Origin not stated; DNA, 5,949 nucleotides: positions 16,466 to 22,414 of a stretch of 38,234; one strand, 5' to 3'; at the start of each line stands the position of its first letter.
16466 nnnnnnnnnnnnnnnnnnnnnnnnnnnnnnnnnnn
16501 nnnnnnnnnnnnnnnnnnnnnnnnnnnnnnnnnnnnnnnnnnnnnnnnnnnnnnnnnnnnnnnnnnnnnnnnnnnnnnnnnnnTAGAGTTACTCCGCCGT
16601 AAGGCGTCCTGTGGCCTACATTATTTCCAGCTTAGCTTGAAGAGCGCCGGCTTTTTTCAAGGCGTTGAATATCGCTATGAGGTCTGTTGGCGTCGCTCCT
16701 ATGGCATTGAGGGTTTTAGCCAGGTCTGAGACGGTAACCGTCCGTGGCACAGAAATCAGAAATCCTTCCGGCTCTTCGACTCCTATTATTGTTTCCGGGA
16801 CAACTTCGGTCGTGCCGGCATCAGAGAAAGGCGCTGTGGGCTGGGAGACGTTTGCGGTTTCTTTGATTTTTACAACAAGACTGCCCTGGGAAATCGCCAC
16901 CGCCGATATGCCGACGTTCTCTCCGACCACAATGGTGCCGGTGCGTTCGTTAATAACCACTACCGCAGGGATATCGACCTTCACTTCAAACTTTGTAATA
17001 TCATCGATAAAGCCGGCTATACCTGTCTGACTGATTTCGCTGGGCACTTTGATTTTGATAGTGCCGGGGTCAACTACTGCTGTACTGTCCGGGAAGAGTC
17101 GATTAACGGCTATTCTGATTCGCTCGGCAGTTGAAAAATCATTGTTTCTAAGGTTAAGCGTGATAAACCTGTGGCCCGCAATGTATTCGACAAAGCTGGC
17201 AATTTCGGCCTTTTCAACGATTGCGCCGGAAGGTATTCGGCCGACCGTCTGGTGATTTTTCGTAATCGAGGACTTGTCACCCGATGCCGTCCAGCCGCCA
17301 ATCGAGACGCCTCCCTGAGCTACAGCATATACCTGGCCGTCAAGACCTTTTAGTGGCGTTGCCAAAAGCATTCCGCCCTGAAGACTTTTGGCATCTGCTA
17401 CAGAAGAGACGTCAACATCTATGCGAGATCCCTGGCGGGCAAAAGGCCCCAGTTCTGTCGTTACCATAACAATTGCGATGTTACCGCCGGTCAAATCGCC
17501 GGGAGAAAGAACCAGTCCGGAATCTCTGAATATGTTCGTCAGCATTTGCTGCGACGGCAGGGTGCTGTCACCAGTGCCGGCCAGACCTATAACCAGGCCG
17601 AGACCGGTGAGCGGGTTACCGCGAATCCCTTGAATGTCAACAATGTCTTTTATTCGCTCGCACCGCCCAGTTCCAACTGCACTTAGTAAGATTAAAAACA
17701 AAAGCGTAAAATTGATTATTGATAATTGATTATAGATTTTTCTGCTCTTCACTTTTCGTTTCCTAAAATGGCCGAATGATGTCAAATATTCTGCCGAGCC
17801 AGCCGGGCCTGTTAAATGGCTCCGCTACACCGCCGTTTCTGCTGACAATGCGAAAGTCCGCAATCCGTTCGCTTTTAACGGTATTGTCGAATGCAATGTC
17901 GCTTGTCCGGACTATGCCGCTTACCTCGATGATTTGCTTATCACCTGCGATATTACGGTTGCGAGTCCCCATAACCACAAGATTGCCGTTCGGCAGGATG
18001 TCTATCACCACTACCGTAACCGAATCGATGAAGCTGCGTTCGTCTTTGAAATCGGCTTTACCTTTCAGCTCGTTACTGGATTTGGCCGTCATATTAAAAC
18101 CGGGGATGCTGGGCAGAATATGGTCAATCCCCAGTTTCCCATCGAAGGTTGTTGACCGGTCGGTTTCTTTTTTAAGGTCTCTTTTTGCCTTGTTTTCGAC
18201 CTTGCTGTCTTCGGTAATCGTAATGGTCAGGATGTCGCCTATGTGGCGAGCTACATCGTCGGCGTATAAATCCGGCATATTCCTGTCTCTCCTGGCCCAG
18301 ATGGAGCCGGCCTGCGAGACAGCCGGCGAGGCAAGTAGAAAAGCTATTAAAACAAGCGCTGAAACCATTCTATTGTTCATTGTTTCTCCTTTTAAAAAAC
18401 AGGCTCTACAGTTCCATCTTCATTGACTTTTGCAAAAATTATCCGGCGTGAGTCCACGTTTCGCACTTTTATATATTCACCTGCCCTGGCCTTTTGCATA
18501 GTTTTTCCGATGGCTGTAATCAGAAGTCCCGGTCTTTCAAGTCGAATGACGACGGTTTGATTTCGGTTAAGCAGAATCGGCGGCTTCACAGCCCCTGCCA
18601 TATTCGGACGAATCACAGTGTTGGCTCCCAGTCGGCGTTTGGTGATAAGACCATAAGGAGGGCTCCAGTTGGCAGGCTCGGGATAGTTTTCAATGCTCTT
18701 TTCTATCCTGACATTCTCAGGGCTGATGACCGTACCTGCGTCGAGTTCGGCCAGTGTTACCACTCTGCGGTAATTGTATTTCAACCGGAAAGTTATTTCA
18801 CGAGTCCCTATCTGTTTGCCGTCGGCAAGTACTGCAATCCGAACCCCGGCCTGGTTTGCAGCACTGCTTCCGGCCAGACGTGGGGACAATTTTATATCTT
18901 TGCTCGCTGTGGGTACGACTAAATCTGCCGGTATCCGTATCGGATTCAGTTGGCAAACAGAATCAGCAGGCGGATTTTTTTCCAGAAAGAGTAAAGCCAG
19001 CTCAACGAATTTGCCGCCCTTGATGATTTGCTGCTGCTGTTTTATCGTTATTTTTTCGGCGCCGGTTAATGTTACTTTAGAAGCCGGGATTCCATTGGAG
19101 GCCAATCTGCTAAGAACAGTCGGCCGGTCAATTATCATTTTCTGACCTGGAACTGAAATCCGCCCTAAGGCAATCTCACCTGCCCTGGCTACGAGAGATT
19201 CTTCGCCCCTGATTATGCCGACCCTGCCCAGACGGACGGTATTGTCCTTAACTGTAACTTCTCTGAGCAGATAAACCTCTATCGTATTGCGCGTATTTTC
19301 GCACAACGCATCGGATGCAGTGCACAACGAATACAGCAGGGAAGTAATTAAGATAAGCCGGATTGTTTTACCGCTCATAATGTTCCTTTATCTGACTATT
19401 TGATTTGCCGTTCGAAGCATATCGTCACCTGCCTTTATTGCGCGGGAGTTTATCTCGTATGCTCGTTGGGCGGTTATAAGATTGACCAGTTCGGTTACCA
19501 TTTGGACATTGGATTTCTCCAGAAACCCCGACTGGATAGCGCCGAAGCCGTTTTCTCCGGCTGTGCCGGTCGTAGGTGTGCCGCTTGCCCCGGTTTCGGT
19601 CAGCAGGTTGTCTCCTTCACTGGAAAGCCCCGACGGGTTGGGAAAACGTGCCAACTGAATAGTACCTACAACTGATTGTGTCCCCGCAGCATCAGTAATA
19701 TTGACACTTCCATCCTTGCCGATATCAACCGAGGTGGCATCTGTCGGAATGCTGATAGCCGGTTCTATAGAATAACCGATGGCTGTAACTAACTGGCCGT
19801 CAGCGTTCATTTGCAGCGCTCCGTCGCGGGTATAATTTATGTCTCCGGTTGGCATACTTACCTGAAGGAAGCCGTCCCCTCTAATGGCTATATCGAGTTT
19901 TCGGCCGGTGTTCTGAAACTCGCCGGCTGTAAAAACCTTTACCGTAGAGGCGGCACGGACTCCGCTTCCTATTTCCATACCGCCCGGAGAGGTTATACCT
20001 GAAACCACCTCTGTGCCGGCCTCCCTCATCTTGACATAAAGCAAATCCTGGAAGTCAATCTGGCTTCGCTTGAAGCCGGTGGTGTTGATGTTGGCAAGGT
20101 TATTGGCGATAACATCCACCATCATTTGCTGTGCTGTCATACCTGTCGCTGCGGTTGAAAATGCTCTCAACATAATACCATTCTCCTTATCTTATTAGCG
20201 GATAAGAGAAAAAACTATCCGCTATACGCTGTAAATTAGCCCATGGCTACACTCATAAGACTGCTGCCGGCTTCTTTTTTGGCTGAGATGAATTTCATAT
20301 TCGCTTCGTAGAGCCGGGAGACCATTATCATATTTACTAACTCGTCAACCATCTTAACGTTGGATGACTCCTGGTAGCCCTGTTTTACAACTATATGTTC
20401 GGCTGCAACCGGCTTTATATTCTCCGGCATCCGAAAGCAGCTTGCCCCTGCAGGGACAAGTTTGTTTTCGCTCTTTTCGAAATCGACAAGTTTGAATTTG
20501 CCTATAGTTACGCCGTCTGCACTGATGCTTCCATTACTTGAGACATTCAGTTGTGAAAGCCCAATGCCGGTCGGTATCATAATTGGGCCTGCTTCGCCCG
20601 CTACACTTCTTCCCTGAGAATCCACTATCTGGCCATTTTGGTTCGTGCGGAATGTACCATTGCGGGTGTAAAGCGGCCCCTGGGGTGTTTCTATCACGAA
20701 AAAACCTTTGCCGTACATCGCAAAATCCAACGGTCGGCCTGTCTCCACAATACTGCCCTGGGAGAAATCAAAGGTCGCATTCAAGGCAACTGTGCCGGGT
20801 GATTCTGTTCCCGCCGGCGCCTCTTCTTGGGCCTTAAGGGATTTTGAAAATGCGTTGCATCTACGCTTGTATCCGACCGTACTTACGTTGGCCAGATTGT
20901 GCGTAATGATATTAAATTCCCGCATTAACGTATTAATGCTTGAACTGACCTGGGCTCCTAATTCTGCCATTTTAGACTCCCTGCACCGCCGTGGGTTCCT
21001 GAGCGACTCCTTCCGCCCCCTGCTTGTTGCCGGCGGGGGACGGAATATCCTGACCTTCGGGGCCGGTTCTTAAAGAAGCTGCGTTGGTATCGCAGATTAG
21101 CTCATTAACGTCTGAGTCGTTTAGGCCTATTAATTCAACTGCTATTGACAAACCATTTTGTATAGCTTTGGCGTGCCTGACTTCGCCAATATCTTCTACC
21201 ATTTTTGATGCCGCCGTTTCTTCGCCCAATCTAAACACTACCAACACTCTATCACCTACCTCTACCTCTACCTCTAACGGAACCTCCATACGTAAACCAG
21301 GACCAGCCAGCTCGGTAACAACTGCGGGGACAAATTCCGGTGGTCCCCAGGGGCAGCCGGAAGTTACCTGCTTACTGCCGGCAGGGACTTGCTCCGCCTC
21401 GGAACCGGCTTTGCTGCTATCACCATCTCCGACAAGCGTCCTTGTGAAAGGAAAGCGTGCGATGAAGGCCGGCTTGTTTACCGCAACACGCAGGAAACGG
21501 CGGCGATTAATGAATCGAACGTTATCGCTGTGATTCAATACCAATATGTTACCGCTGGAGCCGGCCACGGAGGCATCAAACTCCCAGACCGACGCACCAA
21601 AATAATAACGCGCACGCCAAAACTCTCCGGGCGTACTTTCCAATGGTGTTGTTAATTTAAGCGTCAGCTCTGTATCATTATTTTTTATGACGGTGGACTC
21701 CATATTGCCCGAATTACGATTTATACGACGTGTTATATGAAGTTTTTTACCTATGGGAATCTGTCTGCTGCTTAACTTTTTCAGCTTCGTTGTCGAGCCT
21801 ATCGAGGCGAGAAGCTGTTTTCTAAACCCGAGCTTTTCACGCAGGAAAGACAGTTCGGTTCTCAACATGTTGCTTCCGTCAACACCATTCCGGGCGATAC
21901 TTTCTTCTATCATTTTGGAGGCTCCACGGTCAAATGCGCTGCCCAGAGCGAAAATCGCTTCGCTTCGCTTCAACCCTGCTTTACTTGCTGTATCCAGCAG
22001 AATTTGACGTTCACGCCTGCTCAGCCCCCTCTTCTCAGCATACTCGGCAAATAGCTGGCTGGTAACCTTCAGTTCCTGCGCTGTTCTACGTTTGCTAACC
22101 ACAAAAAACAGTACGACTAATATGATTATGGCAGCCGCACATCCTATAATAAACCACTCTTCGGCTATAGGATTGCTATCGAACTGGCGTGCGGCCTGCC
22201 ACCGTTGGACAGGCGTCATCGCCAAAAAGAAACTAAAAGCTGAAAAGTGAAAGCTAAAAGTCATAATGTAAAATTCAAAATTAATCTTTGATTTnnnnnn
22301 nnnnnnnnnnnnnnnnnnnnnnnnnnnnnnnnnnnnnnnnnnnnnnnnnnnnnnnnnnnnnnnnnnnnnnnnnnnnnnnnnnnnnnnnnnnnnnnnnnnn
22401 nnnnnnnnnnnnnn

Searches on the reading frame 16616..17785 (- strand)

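Call 8: search_protein_families(library=pfam, proteins=[window:16616-17785:-], max_evalue=0.01)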
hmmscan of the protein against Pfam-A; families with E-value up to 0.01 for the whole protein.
window:16616-17785:- (389 aa): 1 family
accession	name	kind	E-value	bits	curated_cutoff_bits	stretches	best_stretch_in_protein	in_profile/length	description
PF02119.21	FlgI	-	1.5e-113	379.7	25.3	1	44-388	1-343/343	Flagellar P-ring protein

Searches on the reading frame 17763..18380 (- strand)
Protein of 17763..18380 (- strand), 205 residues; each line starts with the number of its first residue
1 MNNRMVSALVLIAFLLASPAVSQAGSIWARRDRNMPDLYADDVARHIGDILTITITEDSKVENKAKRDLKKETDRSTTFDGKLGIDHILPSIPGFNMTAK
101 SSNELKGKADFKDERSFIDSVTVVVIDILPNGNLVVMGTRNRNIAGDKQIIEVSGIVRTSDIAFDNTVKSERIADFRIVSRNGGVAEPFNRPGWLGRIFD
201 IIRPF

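Call 8: search_protein_families(library=pfam, proteins=[window:17763-18380:-], max_evalue=0.01)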
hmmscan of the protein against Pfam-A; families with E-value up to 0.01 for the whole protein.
window:17763-18380:- (205 aa): 1 family
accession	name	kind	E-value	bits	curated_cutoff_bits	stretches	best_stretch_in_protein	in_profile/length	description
PF02107.21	FlgH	-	3e-43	147.8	27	1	23-204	3-172/172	Flagellar L-ring protein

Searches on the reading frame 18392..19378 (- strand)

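Call 8: search_protein_families(library=pfam, proteins=[window:18392-19378:-], max_evalue=0.01)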
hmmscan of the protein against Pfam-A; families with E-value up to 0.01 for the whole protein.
window:18392-19378:- (328 aa): 2 families
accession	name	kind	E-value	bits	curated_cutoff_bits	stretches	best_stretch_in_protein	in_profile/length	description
PF13144.11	ChapFlgA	-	5.5e-19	68.8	23.8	1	205-325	3-121/122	Chaperone for flagella basal body P-ring formation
PF08666.17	SAF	-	1.6e-05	25.8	21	1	206-260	4-61/63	SAF domain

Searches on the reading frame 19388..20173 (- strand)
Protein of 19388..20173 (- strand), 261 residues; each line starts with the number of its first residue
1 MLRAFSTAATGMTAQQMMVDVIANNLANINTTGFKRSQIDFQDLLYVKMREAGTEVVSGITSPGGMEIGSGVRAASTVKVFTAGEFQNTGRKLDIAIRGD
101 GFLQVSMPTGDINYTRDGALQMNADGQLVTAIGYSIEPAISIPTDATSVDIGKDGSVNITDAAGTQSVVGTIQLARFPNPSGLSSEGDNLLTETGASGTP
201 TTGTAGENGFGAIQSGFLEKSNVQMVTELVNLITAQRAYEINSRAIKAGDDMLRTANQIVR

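Call 8: search_protein_families(library=pfam, proteins=[window:19388-20173:-], max_evalue=0.01)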
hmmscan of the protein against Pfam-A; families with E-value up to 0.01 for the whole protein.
window:19388-20173:- (261 aa): 3 families
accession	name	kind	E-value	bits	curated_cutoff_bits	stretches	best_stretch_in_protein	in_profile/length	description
PF22692.1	LlgE_F_G_D1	-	1.7e-25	89.4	27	1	96-158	1-63/64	Flagellar hook protein FlgE/F/G D1 domain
PF06429.18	Flg_bbr_C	-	6.2e-21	74.1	23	1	214-259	1-46/46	Flagellar basal body rod FlgEFG protein C-terminal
PF00460.25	Flg_bb_rod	-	6.1e-11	42.5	20.7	1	7-35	3-31/31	Flagella basal body rod protein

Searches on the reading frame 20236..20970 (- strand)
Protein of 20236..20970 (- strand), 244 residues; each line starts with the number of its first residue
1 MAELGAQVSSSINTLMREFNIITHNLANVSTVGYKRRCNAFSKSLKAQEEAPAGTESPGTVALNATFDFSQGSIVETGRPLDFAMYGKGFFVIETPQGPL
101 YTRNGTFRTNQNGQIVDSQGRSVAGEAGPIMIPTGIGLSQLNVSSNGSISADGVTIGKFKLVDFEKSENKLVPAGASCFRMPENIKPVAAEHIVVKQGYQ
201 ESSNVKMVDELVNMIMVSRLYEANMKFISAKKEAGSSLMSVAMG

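Call 8: search_protein_families(library=pfam, proteins=[window:20236-20970:-], max_evalue=0.01)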
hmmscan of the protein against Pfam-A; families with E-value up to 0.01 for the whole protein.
window:20236-20970:- (244 aa): 3 families
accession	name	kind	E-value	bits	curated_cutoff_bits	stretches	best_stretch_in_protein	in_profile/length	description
PF22692.1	LlgE_F_G_D1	-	2.5e-15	56.8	27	1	85-151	2-64/64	Flagellar hook protein FlgE/F/G D1 domain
PF06429.18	Flg_bbr_C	-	1.4e-13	50.5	23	1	196-233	1-38/46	Flagellar basal body rod FlgEFG protein C-terminal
PF00460.25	Flg_bb_rod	-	0.00034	21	20.7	1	16-35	12-31/31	Flagella basal body rod protein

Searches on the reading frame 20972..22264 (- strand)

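Call 8: search_protein_families(library=pfam, proteins=[window:20972-22264:-], max_evalue=0.01)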
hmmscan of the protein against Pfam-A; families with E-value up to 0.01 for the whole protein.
window:20972-22264:- (430 aa): 0 families

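Call 37: search_protein_families(library=pfam, proteins=[window:20972-22264:-], max_evalue=10)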
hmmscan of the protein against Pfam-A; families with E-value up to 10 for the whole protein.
window:20972-22264:- (430 aa): 1 family
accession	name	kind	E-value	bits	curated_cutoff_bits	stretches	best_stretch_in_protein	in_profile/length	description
PF11013.13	DUF2851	-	0.061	12.8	25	1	128-251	232-347/375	Protein of unknown function (DUF2851)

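Call 38: search_protein_families(library=ncbifam, proteins=[window:20972-22264:-], max_evalue=0.001)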
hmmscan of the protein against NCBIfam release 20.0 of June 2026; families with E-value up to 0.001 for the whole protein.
window:20972-22264:- (430 aa): 0 families
